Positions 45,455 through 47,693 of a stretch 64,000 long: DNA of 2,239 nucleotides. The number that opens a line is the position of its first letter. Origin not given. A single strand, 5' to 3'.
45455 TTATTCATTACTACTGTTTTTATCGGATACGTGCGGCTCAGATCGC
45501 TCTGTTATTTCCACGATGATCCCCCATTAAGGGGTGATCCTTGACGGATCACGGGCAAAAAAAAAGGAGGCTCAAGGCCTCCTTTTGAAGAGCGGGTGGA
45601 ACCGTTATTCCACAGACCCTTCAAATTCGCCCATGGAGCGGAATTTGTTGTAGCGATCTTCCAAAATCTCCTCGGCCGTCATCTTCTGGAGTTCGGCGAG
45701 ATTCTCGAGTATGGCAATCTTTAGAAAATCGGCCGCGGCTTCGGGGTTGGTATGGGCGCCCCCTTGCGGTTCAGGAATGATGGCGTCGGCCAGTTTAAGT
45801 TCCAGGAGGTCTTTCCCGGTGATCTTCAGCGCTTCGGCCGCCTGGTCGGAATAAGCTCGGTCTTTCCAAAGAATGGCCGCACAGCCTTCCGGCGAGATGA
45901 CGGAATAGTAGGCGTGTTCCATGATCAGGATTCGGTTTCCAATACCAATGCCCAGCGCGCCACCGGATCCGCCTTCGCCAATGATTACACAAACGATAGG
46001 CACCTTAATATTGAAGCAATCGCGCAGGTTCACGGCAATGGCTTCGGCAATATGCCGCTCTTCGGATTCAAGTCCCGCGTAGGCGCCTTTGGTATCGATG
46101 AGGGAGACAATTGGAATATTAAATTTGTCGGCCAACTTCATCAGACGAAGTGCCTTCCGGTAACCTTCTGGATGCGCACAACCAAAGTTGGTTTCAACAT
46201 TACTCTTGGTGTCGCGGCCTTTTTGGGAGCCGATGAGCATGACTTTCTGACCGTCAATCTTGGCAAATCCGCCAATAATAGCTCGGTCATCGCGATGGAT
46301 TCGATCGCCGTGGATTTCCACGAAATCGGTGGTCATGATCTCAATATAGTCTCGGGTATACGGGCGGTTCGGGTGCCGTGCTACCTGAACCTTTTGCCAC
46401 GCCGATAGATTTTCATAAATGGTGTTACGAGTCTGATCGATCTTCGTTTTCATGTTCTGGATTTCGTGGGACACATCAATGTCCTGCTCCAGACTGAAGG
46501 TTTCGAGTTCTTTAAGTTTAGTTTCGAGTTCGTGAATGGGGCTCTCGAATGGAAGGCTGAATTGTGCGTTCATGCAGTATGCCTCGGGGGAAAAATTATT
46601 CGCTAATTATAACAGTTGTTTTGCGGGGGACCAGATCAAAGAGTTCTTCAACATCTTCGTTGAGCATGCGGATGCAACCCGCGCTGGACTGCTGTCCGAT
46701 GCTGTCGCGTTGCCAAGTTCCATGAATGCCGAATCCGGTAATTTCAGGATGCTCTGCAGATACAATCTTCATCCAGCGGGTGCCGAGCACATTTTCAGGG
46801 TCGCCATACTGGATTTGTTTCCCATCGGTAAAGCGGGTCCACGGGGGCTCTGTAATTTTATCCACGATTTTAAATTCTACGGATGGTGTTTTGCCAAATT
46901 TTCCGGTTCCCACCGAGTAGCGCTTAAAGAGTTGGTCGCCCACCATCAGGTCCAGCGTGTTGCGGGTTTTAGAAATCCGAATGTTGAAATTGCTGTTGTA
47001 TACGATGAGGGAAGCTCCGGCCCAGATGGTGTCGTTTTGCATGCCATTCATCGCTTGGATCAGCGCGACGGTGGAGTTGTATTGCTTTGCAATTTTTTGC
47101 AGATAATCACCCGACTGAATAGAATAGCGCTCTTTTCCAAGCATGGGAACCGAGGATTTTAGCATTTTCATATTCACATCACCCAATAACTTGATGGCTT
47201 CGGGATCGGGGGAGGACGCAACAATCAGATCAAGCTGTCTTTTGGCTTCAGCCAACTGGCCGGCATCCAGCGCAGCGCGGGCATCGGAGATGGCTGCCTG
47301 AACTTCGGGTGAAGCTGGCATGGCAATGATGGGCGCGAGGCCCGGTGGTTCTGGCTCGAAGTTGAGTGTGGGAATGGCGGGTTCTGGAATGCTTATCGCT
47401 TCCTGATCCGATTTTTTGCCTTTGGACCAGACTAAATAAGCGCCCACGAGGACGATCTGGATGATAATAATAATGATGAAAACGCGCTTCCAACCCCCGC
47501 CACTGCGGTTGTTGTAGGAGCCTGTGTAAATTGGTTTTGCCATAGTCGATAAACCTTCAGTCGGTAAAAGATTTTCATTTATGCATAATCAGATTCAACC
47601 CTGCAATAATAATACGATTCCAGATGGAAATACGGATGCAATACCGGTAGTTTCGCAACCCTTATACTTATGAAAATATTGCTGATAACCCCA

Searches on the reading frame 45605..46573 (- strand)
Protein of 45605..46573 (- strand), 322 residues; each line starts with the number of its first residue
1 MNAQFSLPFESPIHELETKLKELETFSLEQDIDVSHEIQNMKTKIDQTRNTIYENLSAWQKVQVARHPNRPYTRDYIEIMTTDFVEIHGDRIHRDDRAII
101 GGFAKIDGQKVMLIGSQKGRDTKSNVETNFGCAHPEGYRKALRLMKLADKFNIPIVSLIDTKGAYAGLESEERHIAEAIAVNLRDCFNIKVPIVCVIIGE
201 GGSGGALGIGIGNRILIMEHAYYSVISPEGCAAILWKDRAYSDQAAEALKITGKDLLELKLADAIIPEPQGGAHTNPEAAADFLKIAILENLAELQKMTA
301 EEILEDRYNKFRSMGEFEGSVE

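Call 10: search_protein_families(library=pfam, proteins=[window:45605-46573:-])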
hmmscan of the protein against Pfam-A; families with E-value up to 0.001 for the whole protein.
window:45605-46573:- (322 aa): 2 families
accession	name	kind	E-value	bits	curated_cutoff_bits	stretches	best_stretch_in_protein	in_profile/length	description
PF03255.19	ACCA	-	2.8e-143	477.2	23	1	7-315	2-310/310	Acetyl co-enzyme A carboxylase carboxyltransferase-like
PF01039.27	Carboxyl_trans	-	2.7e-19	69.6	22.3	1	97-246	282-427/493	Carboxyl transferase domain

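Call 22: find_homologous_proteins(query=window:45605-46573:-, max_evalue=1e-60)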
Query window:45605-46573:- (322 aa): 7998 proteins with E <= 1e-60 among 8000 candidates; the best 120 are listed.
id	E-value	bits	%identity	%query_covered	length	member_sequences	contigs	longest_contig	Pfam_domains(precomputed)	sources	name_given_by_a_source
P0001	1.0e-211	720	100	100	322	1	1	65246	PF01039.28,PF03255.20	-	-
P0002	2.8e-192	656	91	100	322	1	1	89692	PF01039.28,PF03255.20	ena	-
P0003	2.8e-192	656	90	100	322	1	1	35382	PF01039.28,PF03255.20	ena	-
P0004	4.7e-191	652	89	100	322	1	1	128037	PF01039.28,PF03255.20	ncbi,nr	ncbi:acetyl-CoA carboxylase carboxyltransferase subunit alpha [Pontiellaceae bacterium B12227]|nr:ac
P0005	4.0e-189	645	89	100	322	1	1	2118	PF01039.28,PF03255.20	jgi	jgi:acetyl-CoA carboxylase carboxyl transferase subunit alpha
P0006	1.4e-188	644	89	100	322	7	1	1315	PF01039.28,PF03255.20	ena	-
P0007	6.8e-188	641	88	100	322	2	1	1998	PF01039.28,PF03255.20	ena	-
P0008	9.7e-188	641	88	100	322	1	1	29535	PF01039.28,PF03255.20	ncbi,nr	ncbi:acetyl-CoA carboxylase carboxyltransferase subunit alpha [Pontiellaceae bacterium B1224]|nr:ace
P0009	1.4e-186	637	88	100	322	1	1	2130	PF01039.28,PF03255.20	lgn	-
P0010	3.3e-186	636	87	100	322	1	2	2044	PF01039.28,PF03255.20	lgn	-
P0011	4.3e-186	635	88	100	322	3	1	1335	PF01039.28,PF03255.20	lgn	-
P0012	5.5e-186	635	88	100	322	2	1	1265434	PF01039.28,PF03255.20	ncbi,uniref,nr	ncbi:acetyl-CoA carboxylase carboxyltransferase subunit alpha [Pontiella agarivorans]|uniref:Acetyl-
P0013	1.6e-182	624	86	99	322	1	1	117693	PF01039.28,PF03255.20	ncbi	-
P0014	6.7e-182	622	86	100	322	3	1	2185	PF01039.28,PF03255.20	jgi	jgi:acetyl-CoA carboxylase carboxyl transferase subunit alpha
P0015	2.5e-181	620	86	100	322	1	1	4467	PF01039.28,PF03255.20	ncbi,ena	-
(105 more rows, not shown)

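Call 24: find_encoding_contigs(protein=P0002, flank=10000, max_places=2)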
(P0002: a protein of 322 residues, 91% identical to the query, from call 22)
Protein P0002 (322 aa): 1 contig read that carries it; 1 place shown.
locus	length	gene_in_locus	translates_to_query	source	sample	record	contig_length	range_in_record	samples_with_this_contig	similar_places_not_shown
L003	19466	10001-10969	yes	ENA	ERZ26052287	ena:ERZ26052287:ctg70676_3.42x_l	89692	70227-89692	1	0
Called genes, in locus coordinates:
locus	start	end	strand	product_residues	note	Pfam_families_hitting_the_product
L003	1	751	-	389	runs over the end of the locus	PF14294:DUF4372, PF01609:DDE_Tnp_1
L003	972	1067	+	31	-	-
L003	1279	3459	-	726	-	PF01734:Patatin, PF07244:POTRA (weak), PF01103:Omp85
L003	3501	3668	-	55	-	-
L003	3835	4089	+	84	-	-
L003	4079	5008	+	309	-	PF01548:DEDD_Tnp_IS110, PF02371:Transposase_20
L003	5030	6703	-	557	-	PF02463:SMC_N, PF13175:AAA_15 (faint), PF13476:AAA_23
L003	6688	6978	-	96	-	-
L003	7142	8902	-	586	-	PF04055:Radical_SAM (weak)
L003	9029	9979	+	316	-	PF01476:LysM, PF03734:YkuD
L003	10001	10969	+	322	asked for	PF03255:ACCA, PF01039:Carboxyl_trans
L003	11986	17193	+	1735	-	PF02018:CBM_4_9 (faint), PF17803:Cadherin_4, PF17892:Cadherin_5, PF17963:Big_9, PF05345:He_PIG, PF17892:Cadherin_5 (weak), PF17963:Big_9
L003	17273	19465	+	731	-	?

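Call 25: find_encoding_contigs(protein=P0004, flank=10000, max_places=2)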
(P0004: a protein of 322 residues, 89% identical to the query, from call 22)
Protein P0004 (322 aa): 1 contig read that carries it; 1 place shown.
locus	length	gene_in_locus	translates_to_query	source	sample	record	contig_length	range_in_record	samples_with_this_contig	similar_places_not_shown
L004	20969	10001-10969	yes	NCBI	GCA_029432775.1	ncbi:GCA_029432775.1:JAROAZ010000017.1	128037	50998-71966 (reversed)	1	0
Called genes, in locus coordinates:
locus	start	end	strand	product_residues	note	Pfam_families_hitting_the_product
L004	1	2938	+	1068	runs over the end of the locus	PF17757:UvrB_inter, PF02559:CarD_TRCF_RID, PF00270:DEAD, PF04851:ResIII (weak), PF00271:Helicase_C, PF03461:TRCF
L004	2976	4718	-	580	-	PF02415:Chlam_PMP (faint)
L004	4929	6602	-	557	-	PF02463:SMC_N, PF13175:AAA_15 (weak), PF13476:AAA_23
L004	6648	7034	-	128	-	-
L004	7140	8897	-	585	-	PF04055:Radical_SAM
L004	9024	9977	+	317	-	PF01476:LysM, PF03734:YkuD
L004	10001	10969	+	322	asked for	PF03255:ACCA, PF01039:Carboxyl_trans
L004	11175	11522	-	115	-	PF02152:FolB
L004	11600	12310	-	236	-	PF00106:adh_short, PF13561:adh_short_C2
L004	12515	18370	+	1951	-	PF05048:NosD (faint), PF00801:PKD (weak), PF18911:PKD_4 (faint)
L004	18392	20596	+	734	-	-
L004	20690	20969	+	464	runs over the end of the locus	PF01972:SDH_protease, PF25145:NfeD1b_N, PF24961:NfeD_membrane, PF01957:NfeD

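Call 26: find_encoding_contigs(protein=P0012, flank=10000, max_places=2)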
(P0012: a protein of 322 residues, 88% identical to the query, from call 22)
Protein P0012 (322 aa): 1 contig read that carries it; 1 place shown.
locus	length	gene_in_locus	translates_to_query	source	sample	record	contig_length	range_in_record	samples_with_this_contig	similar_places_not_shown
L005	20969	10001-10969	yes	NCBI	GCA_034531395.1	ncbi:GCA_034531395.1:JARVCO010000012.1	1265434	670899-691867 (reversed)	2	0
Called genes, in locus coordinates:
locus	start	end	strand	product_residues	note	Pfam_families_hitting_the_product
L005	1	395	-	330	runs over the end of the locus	PF00108:Thiolase_N, PF08545:ACP_syn_III, PF08541:ACP_syn_III_C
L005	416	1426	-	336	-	PF02504:FA_synthesis, PF01515:PTA_PTB (faint)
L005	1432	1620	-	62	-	PF01783:Ribosomal_L32p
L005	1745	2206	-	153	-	PF02620:YceD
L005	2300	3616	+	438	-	PF00270:DEAD, PF04851:ResIII (weak), PF00271:Helicase_C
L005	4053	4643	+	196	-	PF00717:Peptidase_S24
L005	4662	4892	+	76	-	-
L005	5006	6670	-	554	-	PF02463:SMC_N, PF13175:AAA_15 (faint), PF13476:AAA_23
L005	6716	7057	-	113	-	-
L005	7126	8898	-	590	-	PF04055:Radical_SAM (weak)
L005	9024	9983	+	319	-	PF01476:LysM, PF03734:YkuD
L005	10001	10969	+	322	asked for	PF03255:ACCA, PF01039:Carboxyl_trans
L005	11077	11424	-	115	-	PF02152:FolB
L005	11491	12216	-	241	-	PF00106:adh_short, PF13561:adh_short_C2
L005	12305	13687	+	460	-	PF25145:NfeD1b_N, PF24961:NfeD_membrane, PF01957:NfeD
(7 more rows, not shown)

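Call 35: find_encoding_contigs(protein=P0003, flank=10000, max_places=2)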
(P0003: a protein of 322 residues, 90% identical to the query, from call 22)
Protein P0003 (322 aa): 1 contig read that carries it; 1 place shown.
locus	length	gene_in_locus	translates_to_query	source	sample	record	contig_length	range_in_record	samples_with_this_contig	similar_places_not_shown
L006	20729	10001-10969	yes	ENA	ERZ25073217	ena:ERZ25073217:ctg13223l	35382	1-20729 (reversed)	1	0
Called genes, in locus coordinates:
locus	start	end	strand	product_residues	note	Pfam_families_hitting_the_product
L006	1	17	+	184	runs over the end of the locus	-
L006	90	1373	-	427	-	-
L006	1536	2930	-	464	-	PF00270:DEAD, PF00271:Helicase_C, PF28538:Helicase_helical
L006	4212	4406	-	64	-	-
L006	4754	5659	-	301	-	-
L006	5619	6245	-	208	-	-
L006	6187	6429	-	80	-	PF02463:SMC_N (weak), PF13175:AAA_15 (weak), PF13476:AAA_23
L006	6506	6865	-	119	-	-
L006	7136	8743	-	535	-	PF04055:Radical_SAM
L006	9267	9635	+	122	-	PF01476:LysM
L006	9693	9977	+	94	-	PF03734:YkuD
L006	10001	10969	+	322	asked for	PF03255:ACCA, PF01039:Carboxyl_trans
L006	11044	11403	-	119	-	PF02152:FolB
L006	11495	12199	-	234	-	PF00106:adh_short, PF01370:Epimerase (weak), PF13561:adh_short_C2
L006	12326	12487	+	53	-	-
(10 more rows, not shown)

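Call 36: find_encoding_contigs(protein=P0008, flank=10000, max_places=2)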
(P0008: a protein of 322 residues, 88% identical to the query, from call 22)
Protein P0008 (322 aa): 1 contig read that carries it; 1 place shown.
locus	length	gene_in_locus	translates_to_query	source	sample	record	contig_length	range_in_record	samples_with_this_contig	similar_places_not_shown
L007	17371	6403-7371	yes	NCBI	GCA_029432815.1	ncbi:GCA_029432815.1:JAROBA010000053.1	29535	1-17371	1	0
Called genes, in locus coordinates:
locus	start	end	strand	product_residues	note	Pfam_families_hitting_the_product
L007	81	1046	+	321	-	PF07730:HisKA_3 (weak)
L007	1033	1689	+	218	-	PF00072:Response_reg, PF00196:GerE, PF08281:Sigma70_r4_2 (weak)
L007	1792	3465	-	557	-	PF02463:SMC_N, PF13476:AAA_23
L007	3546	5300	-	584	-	PF04055:Radical_SAM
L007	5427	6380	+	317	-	PF01476:LysM, PF03734:YkuD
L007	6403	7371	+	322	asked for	PF03255:ACCA, PF01039:Carboxyl_trans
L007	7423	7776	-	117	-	PF02152:FolB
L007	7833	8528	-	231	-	PF00106:adh_short, PF01370:Epimerase (weak), PF13561:adh_short_C2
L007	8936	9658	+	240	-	PF00149:Metallophos, PF12850:Metallophos_2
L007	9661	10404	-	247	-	PF01128:IspD, PF12804:NTP_transf_3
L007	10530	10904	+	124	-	PF04134:DCC1-like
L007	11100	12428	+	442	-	PF13638:PIN_4, PF02562:PhoH, PF13604:AAA_30 (faint)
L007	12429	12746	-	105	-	PF05258:DciA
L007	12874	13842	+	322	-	PF20511:PMI_typeI_cat, PF21621:MPI_cupin_dom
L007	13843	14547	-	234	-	PF00849:PseudoU_synth_2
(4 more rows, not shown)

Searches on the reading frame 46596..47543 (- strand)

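Call 10: search_protein_families(library=pfam, proteins=[window:46596-47543:-])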
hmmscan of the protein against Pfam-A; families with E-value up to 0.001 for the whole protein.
window:46596-47543:- (315 aa): 2 families
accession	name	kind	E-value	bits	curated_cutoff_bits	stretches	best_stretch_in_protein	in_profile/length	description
PF03734.19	YkuD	-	5.1e-21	76.2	23.4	1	188-313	4-146/146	L,D-transpeptidase catalytic domain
PF01476.26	LysM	-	2.7e-10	40.4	20.9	1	140-181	1-42/43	LysM domain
